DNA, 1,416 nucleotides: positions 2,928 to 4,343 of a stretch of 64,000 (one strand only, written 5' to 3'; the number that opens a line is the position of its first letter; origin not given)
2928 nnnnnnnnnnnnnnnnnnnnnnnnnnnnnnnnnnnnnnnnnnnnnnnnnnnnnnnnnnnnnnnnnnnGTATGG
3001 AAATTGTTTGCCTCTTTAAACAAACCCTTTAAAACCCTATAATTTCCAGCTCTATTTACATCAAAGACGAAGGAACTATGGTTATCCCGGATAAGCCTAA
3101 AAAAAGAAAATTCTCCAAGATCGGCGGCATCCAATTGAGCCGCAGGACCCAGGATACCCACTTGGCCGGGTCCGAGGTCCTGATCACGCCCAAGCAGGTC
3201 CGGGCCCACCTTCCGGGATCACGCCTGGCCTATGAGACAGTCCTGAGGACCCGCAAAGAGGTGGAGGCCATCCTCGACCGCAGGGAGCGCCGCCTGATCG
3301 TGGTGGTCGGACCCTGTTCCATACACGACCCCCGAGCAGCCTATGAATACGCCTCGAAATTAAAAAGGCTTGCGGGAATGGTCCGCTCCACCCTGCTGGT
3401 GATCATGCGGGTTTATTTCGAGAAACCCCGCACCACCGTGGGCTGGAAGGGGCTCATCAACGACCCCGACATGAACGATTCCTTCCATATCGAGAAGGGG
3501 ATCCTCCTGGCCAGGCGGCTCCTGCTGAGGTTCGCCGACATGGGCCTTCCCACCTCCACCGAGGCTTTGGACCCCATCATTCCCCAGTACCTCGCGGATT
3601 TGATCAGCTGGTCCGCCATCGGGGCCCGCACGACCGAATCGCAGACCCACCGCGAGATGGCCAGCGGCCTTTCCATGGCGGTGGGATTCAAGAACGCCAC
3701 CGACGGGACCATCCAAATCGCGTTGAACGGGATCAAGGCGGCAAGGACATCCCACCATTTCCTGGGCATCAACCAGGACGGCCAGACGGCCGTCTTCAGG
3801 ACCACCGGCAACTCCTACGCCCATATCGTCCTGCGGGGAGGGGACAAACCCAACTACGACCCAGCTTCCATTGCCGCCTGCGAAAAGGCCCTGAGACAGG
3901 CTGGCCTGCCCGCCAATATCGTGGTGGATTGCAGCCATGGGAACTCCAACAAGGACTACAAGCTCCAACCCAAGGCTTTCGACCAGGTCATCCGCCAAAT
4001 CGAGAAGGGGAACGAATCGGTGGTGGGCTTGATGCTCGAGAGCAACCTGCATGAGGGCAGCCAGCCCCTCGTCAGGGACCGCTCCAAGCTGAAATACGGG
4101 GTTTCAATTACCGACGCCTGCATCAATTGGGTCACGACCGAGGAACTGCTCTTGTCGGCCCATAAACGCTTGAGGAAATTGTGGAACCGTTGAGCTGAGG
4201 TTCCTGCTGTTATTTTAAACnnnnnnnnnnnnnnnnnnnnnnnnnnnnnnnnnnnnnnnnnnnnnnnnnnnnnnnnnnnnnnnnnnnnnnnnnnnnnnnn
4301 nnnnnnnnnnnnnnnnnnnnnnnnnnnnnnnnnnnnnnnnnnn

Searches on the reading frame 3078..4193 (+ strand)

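Call 20: search_protein_families(library=pfam, proteins=[window:3078-4193:+], max_evalue=0.00001)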
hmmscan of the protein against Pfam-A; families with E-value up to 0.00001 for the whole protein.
window:3078-4193:+ (371 aa): 1 family
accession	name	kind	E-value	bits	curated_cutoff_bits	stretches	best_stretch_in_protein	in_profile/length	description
PF00793.26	DAHP_synth_1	-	8.2e-85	284.4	25.5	1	65-357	10-268/270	DAHP synthetase I family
